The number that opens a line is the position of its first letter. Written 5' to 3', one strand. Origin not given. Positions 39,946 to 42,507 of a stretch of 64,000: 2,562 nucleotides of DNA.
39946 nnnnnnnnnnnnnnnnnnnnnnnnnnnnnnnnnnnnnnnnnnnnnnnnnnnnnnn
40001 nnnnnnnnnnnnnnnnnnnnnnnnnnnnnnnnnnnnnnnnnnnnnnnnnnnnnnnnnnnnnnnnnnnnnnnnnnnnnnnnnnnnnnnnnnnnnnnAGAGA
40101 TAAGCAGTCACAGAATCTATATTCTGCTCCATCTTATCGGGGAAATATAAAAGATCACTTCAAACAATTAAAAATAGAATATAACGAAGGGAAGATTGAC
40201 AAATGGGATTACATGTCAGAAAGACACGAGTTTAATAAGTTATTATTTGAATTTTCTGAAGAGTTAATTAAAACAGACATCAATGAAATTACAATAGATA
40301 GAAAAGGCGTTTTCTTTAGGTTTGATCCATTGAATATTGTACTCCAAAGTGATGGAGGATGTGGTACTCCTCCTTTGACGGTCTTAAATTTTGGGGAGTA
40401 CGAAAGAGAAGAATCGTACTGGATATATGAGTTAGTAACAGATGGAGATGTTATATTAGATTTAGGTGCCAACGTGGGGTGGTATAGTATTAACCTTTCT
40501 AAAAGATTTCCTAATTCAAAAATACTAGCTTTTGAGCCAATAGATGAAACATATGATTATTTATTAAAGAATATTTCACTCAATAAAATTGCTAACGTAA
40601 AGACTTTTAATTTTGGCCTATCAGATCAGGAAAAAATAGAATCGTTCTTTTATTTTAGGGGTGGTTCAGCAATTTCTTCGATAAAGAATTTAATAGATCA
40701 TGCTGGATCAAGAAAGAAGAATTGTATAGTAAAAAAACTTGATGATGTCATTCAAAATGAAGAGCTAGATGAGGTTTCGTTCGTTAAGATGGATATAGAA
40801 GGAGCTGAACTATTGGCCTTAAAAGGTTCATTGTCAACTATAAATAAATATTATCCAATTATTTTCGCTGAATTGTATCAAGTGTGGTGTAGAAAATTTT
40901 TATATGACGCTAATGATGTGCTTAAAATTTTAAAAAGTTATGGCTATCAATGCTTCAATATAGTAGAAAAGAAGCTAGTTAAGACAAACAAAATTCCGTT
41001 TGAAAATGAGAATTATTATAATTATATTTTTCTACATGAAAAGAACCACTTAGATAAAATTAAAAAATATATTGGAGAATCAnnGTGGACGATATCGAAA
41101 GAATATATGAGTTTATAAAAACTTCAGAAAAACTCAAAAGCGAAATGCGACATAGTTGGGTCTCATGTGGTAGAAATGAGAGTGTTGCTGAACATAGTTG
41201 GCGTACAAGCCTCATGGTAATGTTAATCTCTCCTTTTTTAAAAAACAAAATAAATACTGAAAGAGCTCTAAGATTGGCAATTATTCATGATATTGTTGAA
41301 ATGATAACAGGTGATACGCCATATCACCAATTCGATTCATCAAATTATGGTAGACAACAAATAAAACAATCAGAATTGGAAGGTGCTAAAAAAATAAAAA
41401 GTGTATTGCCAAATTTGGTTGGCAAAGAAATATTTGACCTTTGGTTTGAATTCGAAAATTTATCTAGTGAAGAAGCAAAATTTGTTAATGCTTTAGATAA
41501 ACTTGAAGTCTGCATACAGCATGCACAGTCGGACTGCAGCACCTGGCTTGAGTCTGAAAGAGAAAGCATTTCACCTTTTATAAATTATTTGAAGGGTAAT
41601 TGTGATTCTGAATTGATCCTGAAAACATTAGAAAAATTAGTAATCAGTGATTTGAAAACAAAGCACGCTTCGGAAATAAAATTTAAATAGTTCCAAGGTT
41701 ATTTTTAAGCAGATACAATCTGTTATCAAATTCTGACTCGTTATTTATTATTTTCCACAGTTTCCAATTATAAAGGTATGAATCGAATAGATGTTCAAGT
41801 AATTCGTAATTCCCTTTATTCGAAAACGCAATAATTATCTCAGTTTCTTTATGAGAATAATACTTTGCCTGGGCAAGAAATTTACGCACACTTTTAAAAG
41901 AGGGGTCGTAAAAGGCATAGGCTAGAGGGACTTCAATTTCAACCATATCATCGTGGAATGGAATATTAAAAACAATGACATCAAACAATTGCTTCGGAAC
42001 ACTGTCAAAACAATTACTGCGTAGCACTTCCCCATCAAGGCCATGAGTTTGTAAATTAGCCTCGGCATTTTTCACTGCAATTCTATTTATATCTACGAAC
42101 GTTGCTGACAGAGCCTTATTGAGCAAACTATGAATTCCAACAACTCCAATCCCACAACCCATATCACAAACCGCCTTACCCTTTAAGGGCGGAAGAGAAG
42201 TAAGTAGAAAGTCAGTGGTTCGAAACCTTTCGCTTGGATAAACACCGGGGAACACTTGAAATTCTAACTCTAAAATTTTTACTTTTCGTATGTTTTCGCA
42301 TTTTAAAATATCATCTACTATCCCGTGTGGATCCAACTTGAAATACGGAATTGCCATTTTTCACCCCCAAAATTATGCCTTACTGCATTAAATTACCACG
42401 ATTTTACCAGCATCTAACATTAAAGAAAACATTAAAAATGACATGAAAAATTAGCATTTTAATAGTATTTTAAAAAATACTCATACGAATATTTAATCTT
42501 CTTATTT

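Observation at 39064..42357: EamA/DMT transporter fused to an FkbM methyltransferase, coupled to an HD hydrolase and a second methyltransferase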

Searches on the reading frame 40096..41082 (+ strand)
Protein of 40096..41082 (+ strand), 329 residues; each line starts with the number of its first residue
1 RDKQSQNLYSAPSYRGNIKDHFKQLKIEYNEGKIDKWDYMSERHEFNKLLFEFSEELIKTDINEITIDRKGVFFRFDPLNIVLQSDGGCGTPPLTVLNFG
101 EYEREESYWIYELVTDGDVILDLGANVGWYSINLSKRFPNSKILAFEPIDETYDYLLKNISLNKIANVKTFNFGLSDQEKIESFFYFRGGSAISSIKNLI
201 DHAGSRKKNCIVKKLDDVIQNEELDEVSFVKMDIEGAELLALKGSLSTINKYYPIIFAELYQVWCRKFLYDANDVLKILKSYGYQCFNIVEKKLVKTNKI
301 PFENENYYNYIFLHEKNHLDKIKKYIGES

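Call 51: search_solved_structures(query=window:40096-41082:+, max_evalue=1, show_alignments=2)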
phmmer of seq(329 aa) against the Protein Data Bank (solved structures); distinct sequences matched with E-value up to 1: 11.
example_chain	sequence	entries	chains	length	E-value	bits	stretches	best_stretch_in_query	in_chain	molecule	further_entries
3a27_A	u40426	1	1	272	0.00025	23.9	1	113-169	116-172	Uncharacterized protein MJ1557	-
2py6_A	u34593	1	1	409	0.0017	21.1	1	211-262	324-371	Methyltransferase FkbM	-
5yac_A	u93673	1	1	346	0.019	17.7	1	106-170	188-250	tRNA (guanine(37)-N1)-methyltransferase Trm5b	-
3k6r_A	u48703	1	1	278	0.096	15.4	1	113-167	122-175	putative transferase PH0793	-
3a25_A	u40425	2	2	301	0.11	15.1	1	113-167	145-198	Uncharacterized protein PH0793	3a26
9dg7_A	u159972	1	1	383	0.13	14.9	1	61-180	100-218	Tetrahydroprotoberberine N-methyltransferase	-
9dg8_A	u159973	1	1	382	0.13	14.9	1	61-180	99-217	Tetrahydroprotoberberine N-methyltransferase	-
6p3m_A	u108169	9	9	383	0.16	14.7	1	61-179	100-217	tetrahydroprotoberberine N-methyltransferase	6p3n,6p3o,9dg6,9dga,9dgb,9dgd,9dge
9dg9_A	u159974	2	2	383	0.16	14.6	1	61-180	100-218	Tetrahydroprotoberberine N-methyltransferase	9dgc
3l8d_A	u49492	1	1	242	0.17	14.6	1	234-290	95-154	Methyltransferase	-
9fhb_C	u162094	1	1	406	0.31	13.7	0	84-148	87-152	Haptoglobin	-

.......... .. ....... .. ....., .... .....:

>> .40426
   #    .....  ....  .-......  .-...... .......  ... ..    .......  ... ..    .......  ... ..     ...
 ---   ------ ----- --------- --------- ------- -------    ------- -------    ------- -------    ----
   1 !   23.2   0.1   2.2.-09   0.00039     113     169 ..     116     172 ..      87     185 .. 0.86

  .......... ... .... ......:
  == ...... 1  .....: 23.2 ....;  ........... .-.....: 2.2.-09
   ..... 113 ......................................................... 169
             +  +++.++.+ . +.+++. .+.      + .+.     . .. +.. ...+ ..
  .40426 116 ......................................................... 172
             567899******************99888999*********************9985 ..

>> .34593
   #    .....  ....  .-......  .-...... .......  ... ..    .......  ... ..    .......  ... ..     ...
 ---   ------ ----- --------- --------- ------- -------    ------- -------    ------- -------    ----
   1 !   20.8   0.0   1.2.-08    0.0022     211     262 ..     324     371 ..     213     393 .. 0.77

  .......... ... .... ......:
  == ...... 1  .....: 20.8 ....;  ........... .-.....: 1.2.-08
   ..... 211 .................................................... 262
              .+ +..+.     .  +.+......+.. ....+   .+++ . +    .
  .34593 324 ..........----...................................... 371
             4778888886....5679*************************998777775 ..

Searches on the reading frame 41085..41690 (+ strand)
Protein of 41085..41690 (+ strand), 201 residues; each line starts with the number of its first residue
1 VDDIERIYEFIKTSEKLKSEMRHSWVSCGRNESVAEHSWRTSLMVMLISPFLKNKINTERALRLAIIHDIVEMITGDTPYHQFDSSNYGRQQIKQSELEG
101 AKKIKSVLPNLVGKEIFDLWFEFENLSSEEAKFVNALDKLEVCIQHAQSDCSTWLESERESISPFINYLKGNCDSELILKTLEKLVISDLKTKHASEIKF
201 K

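Call 3: search_protein_families(library=pfam, proteins=[window:41085-41690:+], max_evalue=0.01)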
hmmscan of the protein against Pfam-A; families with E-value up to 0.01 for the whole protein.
window:41085-41690:+ (201 aa): 3 families
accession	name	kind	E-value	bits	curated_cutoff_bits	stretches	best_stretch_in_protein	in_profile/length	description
PF13023.12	HD_3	-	9.5e-42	143.1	22.5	1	15-162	2-146/165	HD domain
PF12917.13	YfbR-like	-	1e-14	55.1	25.9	1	10-145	2-140/182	5'-deoxynucleotidase YfbR-like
PF01966.28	HD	-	4.3e-08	33.9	22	1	34-141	1-114/116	HD domain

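Call 4: search_protein_families(library=ncbifam, proteins=[window:41085-41690:+], max_evalue=0.01)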
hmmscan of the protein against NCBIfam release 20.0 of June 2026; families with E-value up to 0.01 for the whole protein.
window:41085-41690:+ (201 aa): 1 family
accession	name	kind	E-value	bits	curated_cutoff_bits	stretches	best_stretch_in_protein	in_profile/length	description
NF003009.0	PRK03826.1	equivalog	3.8e-09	36.5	122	1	10-144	6-143/197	5'-deoxynucleotidase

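Call 83: search_solved_structures(query=window:41085-41690:+, max_evalue=0.001, show_alignments=1)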
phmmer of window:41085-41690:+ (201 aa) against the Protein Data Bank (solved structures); distinct sequences matched with E-value up to 0.001: 10.
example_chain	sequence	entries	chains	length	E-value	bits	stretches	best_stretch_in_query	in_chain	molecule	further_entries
4dmb_A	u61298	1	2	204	3.7e-21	78.9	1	7-149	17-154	HD domain-containing protein 2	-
4l1j_A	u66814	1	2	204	4.8e-20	75.3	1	7-149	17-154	HD domain-containing protein 2 | HD domain-containing protein 2 (Phosphorylate)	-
4l7e_A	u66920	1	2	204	4.9e-20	75.3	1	7-149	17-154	HD domain-containing protein 2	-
4l7w_A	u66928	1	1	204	9.3e-20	74.3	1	7-149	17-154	HD domain-containing protein 2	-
3kh1_A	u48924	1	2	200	3.8e-18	69.1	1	9-155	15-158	Predicted metal-dependent phosphohydrolase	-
1xx7_A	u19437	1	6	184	1.3e-11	47.8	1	11-152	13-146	oxetanocin-like protein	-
5yox_A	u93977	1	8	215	2.5e-11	46.9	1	10-147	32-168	HD domain-containing protein YGL101W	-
2cqz_A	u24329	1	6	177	8.8e-11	45.1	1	13-151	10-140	177aa long hypothetical protein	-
2paq_A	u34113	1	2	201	5.6e-06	29.4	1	18-140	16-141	5'-deoxynucleotidase YfbR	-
2par_A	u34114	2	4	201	3.8e-05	26.7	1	18-140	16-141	5'-deoxynucleotidase YfbR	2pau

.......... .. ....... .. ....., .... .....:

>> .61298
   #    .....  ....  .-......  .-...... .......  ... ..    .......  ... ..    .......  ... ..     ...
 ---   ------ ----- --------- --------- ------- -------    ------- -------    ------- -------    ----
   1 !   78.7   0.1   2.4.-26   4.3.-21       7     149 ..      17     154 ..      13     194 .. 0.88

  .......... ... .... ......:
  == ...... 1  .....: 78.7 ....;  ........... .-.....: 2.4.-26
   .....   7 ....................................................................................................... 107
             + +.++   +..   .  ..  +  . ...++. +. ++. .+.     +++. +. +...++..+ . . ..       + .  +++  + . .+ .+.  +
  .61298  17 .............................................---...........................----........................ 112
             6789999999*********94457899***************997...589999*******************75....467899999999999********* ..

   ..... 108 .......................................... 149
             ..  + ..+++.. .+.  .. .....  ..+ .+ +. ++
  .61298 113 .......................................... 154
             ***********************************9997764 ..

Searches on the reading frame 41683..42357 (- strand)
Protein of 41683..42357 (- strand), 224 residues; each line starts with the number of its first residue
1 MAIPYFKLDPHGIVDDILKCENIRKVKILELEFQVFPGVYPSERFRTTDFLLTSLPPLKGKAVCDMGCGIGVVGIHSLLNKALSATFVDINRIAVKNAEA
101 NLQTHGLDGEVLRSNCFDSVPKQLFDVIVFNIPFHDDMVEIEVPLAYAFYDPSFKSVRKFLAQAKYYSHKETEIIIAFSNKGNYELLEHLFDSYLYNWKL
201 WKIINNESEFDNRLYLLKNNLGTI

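Call 3: search_protein_families(library=pfam, proteins=[window:41683-42357:-], max_evalue=0.01)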
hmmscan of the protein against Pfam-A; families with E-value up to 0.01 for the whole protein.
window:41683-42357:- (224 aa): 8 families
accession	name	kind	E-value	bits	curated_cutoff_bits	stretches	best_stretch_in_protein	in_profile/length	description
PF05175.20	MTS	-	2.8e-21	76.3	23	1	31-141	2-114/170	Methyltransferase small domain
PF06325.19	PrmA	-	2.3e-09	37.6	22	1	58-132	160-234/296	Ribosomal protein L11 methyltransferase (PrmA)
PF13847.12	Methyltransf_31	-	1.4e-07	31.7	27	1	59-194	3-126/145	Methyltransferase domain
PF03602.21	Cons_hypoth95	-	8.5e-07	29.3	24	1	44-139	27-128/182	Conserved hypothetical protein 95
PF13649.12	Methyltransf_25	-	1.6e-05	26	27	1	63-135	1-75/97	Methyltransferase domain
PF13489.12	Methyltransf_23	-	0.0003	21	27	1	55-131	17-88/164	Methyltransferase domain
PF12847.13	Methyltransf_18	-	0.00081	19.9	27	1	59-129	14-87/151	Methyltransferase domain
PF08242.18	Methyltransf_12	-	0.0013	19.8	30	1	65-132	2-73/98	Methyltransferase domain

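Call 4: search_protein_families(library=ncbifam, proteins=[window:41683-42357:-], max_evalue=0.01)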
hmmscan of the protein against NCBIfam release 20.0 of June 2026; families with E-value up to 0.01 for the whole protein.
window:41683-42357:- (224 aa): 25 families
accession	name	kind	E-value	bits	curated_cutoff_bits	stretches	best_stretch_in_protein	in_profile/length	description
NF011529.0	PRK14968.1-3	equivalog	6e-19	68.2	162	1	27-199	4-177/198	putative methyltransferase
NF007023.0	PRK09489.1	equivalog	8.5e-18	64.6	295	1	27-138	163-275/342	16S rRNA (guanine(1207)-N(2))-methyltransferase RsmC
TIGR03534.1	RF_mod_PrmC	equivalog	1.4e-11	44.3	199.1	1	44-137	70-169/253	peptide chain release factor N(5)-glutamine methyltransferase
TIGR00537.1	hemK_rel_arch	hypoth_equivalog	2.8e-11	43.4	87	1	51-190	11-153/179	HemK2/MTQ2 family protein methyltransferase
NF011528.0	PRK14968.1-2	equivalog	8.1e-10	38.5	171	1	47-135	26-118/205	putative methyltransferase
TIGR00536.1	hemK_fam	subfamily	2.1e-09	36.9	115.5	1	61-135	116-193/286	HemK family protein methyltransferase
NF011530.0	PRK14968.1-4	equivalog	5.3e-09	35.7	243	1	59-218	39-194/202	putative methyltransferase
TIGR03533.1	L3_gln_methyl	equivalog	7.5e-09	35.3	229.7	1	60-147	122-212/284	50S ribosomal protein L3 N(5)-glutamine methyltransferase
TIGR00406.1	prmA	equivalog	5.2e-08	32.7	183.15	1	58-132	158-233/288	50S ribosomal protein L11 methyltransferase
NF001785.0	PRK00517.2-2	equivalog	1.9e-07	30.6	188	1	48-132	132-219/282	50S ribosomal protein L11 methyltransferase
TIGR03704.1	PrmC_rel_meth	equivalog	1.6e-06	27.8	248.8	1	33-135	57-164/251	putative protein N(5)-glutamine methyltransferase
NF011577.0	PRK15001.1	equivalog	7.5e-06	25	468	1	50-138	219-312/378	23S rRNA (guanine(1835)-N(2))-methyltransferase RlmG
TIGR02021.1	BchM-ChlM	equivalog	4.2e-05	23.1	158.9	1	48-129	41-123/218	magnesium protoporphyrin IX methyltransferase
NF002421.0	PRK01544.1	equivalog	4.6e-05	22.3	567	1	61-154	140-236/524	bifunctional peptide chain release factor N(5)-glutamine methyltransferase PrmC/tRNA (guanosine(46)-N7)-methyltransferase TrmB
NF008157.0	PRK10909.1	equivalog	6.1e-05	22.9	302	1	37-141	31-138/199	16S rRNA (guanine(966)-N(2))-methyltransferase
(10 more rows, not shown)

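Call 82: search_solved_structures(query=window:41683-42357:-, max_evalue=0.001, show_alignments=2)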
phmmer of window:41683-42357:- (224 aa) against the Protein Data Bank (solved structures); distinct sequences matched with E-value up to 0.001: 11.
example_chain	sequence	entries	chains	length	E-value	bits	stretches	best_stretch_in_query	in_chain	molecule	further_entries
2pjd_A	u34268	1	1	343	1.2e-13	54.4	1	31-138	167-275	Ribosomal RNA small subunit methyltransferase C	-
1dus_A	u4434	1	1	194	5.4e-10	42.5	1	21-135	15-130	MJ0882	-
4dcm_A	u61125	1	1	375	4.5e-06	29.6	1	50-137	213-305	Ribosomal RNA large subunit methyltransferase G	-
3p9n_A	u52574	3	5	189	0.00014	24.8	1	43-146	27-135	POSSIBLE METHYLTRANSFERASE (METHYLASE) | Putative methyltransferase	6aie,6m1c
2zul_A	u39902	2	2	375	0.00047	23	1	30-149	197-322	Probable ribosomal RNA small subunit methyltransferase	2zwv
3dmf_A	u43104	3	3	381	0.00048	23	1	30-149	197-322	Probable ribosomal RNA small subunit methyltransferase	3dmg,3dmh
5u4t_A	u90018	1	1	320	0.00056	22.8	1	49-140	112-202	Putative gentamicin methyltransferase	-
5u18_A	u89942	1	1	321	0.00056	22.8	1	49-140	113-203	N-3'' methyltransferase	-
5tyq_A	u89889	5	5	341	0.00063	22.6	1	49-140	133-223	Putative gentamicin methyltransferase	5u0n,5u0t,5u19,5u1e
5u1i_A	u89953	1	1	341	0.00064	22.6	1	49-140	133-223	Putative gentamicin methyltransferase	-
2ift_A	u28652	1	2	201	0.00082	22.2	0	47-145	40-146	Putative methylase HI0767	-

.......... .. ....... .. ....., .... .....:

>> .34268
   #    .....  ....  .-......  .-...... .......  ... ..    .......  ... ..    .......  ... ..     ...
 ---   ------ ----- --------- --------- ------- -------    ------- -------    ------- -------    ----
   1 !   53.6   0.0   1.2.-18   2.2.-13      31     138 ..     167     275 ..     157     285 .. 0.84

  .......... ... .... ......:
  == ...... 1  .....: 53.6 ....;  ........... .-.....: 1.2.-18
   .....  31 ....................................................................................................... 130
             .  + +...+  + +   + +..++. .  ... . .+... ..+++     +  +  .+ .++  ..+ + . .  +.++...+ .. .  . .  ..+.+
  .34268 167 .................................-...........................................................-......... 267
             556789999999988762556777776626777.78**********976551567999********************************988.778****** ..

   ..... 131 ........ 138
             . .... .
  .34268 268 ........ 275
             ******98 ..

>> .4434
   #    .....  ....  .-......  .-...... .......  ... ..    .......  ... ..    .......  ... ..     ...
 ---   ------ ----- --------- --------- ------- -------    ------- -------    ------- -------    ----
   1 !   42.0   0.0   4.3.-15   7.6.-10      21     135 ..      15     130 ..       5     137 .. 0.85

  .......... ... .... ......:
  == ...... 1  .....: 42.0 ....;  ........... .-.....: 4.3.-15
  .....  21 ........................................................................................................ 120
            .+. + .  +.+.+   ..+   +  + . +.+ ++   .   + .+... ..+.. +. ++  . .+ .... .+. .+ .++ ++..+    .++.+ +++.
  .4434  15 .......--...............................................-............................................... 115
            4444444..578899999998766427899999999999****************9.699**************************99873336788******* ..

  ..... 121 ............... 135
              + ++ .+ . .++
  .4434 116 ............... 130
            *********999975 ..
